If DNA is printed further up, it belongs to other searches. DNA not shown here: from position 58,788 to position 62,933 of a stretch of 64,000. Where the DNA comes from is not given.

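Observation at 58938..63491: Tandem paralogs: a 1281-aa protein built by roughly 14-fold amplification of a (TPR-like unit plus charged coiled-coil) module, next to a 234-aa one-module version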

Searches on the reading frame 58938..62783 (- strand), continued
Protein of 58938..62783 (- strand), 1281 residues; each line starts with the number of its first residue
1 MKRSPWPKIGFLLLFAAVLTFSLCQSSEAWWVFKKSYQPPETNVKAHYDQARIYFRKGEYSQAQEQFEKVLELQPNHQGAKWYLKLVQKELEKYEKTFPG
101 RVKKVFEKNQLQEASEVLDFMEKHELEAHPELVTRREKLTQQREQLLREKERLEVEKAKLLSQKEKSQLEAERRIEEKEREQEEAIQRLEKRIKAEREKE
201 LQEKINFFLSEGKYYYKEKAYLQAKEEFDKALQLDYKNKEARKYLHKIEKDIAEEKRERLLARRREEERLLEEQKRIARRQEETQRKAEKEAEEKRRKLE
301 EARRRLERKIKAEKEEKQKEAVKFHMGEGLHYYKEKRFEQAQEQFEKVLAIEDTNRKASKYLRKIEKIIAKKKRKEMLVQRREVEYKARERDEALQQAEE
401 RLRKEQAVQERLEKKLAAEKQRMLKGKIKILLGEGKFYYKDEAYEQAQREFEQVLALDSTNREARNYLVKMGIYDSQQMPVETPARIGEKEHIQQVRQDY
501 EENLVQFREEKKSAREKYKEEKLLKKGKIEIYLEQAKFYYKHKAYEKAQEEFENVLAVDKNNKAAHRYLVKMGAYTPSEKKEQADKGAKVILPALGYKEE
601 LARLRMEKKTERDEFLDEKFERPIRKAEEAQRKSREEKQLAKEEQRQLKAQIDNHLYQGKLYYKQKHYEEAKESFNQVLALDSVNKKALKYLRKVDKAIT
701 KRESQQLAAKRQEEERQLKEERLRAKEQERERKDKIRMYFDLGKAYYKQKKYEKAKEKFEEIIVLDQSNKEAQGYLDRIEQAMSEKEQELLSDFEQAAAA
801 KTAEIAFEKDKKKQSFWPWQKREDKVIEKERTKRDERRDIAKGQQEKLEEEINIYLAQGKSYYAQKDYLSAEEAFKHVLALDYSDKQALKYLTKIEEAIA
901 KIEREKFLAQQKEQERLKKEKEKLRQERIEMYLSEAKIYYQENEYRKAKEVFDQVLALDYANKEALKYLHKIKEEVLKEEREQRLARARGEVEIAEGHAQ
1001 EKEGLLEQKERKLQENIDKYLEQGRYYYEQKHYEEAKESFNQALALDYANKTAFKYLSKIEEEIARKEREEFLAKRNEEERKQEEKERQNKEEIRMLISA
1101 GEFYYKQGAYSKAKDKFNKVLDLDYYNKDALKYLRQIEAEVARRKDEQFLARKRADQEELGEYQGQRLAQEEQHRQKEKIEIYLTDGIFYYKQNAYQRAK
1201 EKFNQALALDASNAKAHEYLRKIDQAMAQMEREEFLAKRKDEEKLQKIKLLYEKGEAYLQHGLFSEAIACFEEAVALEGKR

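Call 56: search_protein_families(library=pfam, proteins=[P0005, P0006, L004:8136-9071:+, L002:4270-5484:+], max_evalue=0.05)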
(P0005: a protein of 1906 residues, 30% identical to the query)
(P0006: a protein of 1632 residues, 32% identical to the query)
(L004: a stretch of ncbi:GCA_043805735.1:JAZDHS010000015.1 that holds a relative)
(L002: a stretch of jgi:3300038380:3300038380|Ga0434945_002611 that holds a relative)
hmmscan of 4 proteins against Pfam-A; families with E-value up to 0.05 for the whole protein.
P0005 (1906 aa): 13 families
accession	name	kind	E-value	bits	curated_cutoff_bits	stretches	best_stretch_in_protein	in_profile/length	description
PF00263.26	Secretin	-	3.9e-39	134.4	27.5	1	1708-1892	1-168/169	Bacterial type II and III secretion system protein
PF07719.23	TPR_2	-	3.4e-37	123.9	27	4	49-82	1-34/34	Tetratricopeptide repeat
PF00515.34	TPR_1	-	2.3e-16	59.2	27.8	2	1185-1212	5-32/34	Tetratricopeptide repeat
PF13428.12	TPR_14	-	7.1e-14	51.4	23.5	0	50-85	2-37/44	Tetratricopeptide repeat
PF13414.12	TPR_11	-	7.3e-11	42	26.8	0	1188-1218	1-32/42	TPR repeat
PF13432.12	TPR_16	-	3.8e-08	34.1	32.7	1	53-88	1-36/65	Tetratricopeptide repeat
PF07660.19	STN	-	8.5e-08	32.3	28.4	1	1495-1530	14-49/52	Secretin and TonB N terminus short domain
PF13181.12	TPR_8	-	2e-06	27.9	25.7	1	49-82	1-34/34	Tetratricopeptide repeat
PF03958.22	Secretin_N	-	6.6e-06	26.7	28.2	1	1577-1628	11-67/69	Bacterial type II/III secretion system short domain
PF13174.12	TPR_6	-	3.4e-05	24.6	26.3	0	53-81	4-32/33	Tetratricopeptide repeat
PF13176.12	TPR_7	-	3.8e-05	23.9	27.9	0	1356-1387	1-34/36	Tetratricopeptide repeat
PF13424.12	TPR_12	-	0.0001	22.8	30.1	0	48-78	44-74/77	Tetratricopeptide repeat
PF16344.10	FecR_C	-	0.00051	20.5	24.4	1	1464-1529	4-69/70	FecR, C-terminal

P0006 (1632 aa): 16 families
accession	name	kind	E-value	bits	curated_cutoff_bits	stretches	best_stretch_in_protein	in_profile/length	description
PF00263.26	Secretin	-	1.2e-39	136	27.5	1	1435-1619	1-168/169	Bacterial type II and III secretion system protein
PF07719.23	TPR_2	-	1.7e-33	112.3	27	7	43-76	1-34/34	Tetratricopeptide repeat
PF00515.34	TPR_1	-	2.3e-24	84.6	27.8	3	912-940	4-32/34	Tetratricopeptide repeat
PF13181.12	TPR_8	-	8.5e-17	60.3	25.7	2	912-940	4-32/34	Tetratricopeptide repeat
PF13414.12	TPR_11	-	2.4e-15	56.4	26.8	1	1013-1044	1-32/42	TPR repeat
PF13174.12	TPR_6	-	1.5e-07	32.1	26.3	1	1083-1110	1-28/33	Tetratricopeptide repeat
PF07660.19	STN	-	2.4e-07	30.9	28.4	1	1221-1257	13-49/52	Secretin and TonB N terminus short domain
PF14853.12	Fis1_TPR_C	-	1.3e-06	28.9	25.3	1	46-91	4-49/53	Fis1 C-terminal tetratricopeptide repeat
PF13176.12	TPR_7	-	1e-05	25.7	27.9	1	1084-1116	1-35/36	Tetratricopeptide repeat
PF13432.12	TPR_16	-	2.8e-05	24.9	32.7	2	47-83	1-37/65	Tetratricopeptide repeat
PF13428.12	TPR_14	-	5e-05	24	23.5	2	1085-1122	4-41/44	Tetratricopeptide repeat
PF16344.10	FecR_C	-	0.00026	21.4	24.4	1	1191-1256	4-69/70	FecR, C-terminal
PF13424.12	TPR_12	-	0.00077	20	30.1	0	890-938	26-74/77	Tetratricopeptide repeat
PF03958.22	Secretin_N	-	0.0035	17.9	28.2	1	1307-1354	14-66/69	Bacterial type II/III secretion system short domain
PF14559.12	TPR_19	-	0.0039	17.9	25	0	55-84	3-32/68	Tetratricopeptide repeat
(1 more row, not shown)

L004:8136-9071:+ (311 aa): 3 families
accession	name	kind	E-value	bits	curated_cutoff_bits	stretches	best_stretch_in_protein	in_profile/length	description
PF06785.16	UPF0242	-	2.3e-05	25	33.5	1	10-130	41-157/194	Uncharacterised protein family (UPF0242) N-terminus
PF16454.10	PI3K_P85_iSH2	-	0.0042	17.1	31.5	1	31-109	67-144/161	Phosphatidylinositol 3-kinase regulatory subunit P85 inter-SH2 domain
PF16538.11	FlgT_C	-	0.016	16.1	27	1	253-284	4-35/77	Flagellar assembly protein T, C-terminal domain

L002:4270-5484:+ (404 aa): 4 families
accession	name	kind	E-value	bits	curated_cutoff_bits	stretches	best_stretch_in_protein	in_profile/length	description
PF09728.14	Taxilin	-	0.00018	21.2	30.3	0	40-96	246-302/302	Myosin-like coiled-coil protein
PF24164.1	TMP_N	-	0.0045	17.9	27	1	187-247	15-75/82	Tape measure protein N-terminal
PF08614.16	ATG16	-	0.01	16.5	33.7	1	94-208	21-143/200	Autophagy protein 16 (ATG16)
PF13870.11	CCDC113_CCDC96_CC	-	0.041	14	31.6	0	158-240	82-165/177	CCDC113/CCDC96, coiled-coil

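Call 64: find_encoding_contigs(protein=P0006, flank=10000, max_places=2)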
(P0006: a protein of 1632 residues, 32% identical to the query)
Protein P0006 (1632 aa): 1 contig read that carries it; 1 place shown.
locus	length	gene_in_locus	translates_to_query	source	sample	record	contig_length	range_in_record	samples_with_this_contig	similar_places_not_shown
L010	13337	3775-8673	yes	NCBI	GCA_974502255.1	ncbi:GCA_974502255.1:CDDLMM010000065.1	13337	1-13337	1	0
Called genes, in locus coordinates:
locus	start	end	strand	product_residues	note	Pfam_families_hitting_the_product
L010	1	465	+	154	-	?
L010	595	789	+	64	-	PF01381:HTH_3 (faint), PF12728:HTH_17 (weak), PF00376:MerR (weak), PF13411:MerR_1 (weak)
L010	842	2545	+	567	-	PF11104:PilM_2, PF14450:FtsA, PF05137:PilN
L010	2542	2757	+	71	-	-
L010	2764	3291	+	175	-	PF10741:T2SSM_b (weak)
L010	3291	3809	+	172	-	-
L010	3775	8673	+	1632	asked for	PF07719:TPR_2 (faint), PF13174:TPR_6 (faint), PF13176:TPR_7 (faint), PF13181:TPR_8 (faint), PF13414:TPR_11 (faint), PF00515:TPR_1 (weak), PF07660:STN (weak), PF00263:Secretin, +1 more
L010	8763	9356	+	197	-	PF02632:BioY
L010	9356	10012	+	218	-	-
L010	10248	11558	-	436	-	PF14319:Zn_Tnp_IS91, PF04986:Y2_Tnp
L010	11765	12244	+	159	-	-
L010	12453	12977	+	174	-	PF01936:NYN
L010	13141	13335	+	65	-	?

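Call 74: search_protein_families(library=ncbifam, proteins=[window:58938-62783:-, L004:8136-9071:+], max_evalue=0.01)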
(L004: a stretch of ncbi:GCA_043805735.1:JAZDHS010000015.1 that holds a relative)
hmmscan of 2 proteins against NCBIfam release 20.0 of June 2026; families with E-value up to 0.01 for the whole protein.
window:58938-62783:- (1281 aa): 10 families
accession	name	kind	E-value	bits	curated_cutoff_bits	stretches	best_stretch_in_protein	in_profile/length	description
NF042912.1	Amuc_1098_fam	equivalog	3e-35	121.5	750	5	526-571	152-197/805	Amuc_1098 family type IV pilus outer membrane protein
TIGR02917.1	PEP_TPR_lipo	equivalog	3.1e-18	65.1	312.2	3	19-95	202-278/899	XrtA/PEP-CTERM system TPR-repeat protein PrsT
TIGR02521.1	type_IV_pilW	equivalog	1.6e-16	60.6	154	2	1170-1227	21-78/234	type IV pilus biogenesis/stability protein PilW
TIGR02795.1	tol_pal_ybgF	equivalog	4.5e-15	56.3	90.1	0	32-79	27-74/119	tol-pal system protein YbgF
NF040959.1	MamA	equivalog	3.2e-07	30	200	1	24-97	85-158/204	magnetosome protein MamA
TIGR00540.1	TPR_hemY_coli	hypoth_equivalog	3.6e-06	26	142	1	961-1068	272-376/385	heme biosynthesis-associated TPR protein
NF033920.0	C39_PA2778_fam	equivalog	8.3e-06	25.4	150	0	708-784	162-238/255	PA2778 family cysteine peptidase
NF047507.1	TPR_BatC_Lepto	exception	9.2e-05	22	175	1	30-136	78-177/214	TPR repeat-containing protein BatC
TIGR02552.1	LcrH_SycD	equivalog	0.00038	20.2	104.8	0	737-782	87-132/136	SycD/LcrH family type III secretion system chaperone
TIGR03302.1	OM_YfiO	subfamily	0.0005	19.6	81.4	1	11-78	4-67/239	outer membrane protein assembly factor BamD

L004:8136-9071:+ (311 aa): 2 families
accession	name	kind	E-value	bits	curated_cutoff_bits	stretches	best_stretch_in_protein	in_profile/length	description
TIGR04523.1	Mplasa_alph_rch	subfamily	0.0081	14.1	270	1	32-136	370-474/745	helix-rich protein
TIGR02169.1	SMC_prok_A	equivalog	0.01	13.6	729.4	0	34-173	828-963/1165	chromosome segregation protein SMC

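Call 76: search_protein_families(library=ncbifam, proteins=[P0005, P0006, P0007], max_evalue=1e-10)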
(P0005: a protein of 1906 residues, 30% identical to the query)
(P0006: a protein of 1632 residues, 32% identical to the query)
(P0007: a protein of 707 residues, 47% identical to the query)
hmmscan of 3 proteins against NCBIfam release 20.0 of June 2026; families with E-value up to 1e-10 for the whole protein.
P0005 (1906 aa): 8 families
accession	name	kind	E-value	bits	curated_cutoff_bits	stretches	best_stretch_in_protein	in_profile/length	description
TIGR02517.1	type_II_gspD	equivalog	1.2e-60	205.7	351.35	1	1572-1895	279-593/600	type II secretion system secretin GspD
NF042912.1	Amuc_1098_fam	equivalog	1.1e-56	192.4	750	2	1691-1900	565-804/805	Amuc_1098 family type IV pilus outer membrane protein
TIGR02515.1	IV_pilus_PilQ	subfamily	2.2e-55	188.4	284.35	1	1459-1892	3-427/428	type IV pilus secretin PilQ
TIGR02519.1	pilus_MshL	equivalog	6.9e-45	153.3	250.2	1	1597-1892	2-290/290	pilus (MSHA type) biogenesis protein MshL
NF010083.0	PRK13568.1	equivalog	7.4e-34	117.2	554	1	1452-1893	20-418/419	DNA uptake porin HofQ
TIGR02516.1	type_III_yscC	equivalog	6.4e-28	97.5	238.45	2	1779-1893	346-462/463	type III secretion system outer membrane ring subunit SctC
NF011873.0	PRK15346.1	equivalog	8.2e-22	77.5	524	1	1780-1882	383-487/499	EscC/YscC/HrcC family type III secretion system outer membrane ring protein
NF007851.2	PRK10560.1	exception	2e-21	76.3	598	1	1457-1893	21-410/412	DNA uptake porin HofQ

P0006 (1632 aa): 8 families
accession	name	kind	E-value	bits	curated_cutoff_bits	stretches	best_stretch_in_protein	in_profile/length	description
TIGR02517.1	type_II_gspD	equivalog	5.5e-57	193.6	351.35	1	1308-1622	288-593/600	type II secretion system secretin GspD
TIGR02515.1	IV_pilus_PilQ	subfamily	3.8e-53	181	284.35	1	1186-1619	3-427/428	type IV pilus secretin PilQ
NF042912.1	Amuc_1098_fam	equivalog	7.1e-53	179.8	750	2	1418-1627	565-804/805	Amuc_1098 family type IV pilus outer membrane protein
TIGR02519.1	pilus_MshL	equivalog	1.2e-46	159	250.2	1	1324-1619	2-290/290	pilus (MSHA type) biogenesis protein MshL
NF010083.0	PRK13568.1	equivalog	3.2e-34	118.4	554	1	1178-1620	19-418/419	DNA uptake porin HofQ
TIGR02516.1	type_III_yscC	equivalog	4.9e-30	104.5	238.45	2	1506-1620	346-462/463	type III secretion system outer membrane ring subunit SctC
NF011873.0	PRK15346.1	equivalog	1.1e-22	80.5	524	1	1507-1608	383-486/499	EscC/YscC/HrcC family type III secretion system outer membrane ring protein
NF007851.2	PRK10560.1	exception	6.3e-20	71.4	598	1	1181-1620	18-410/412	DNA uptake porin HofQ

P0007 (707 aa): 0 families
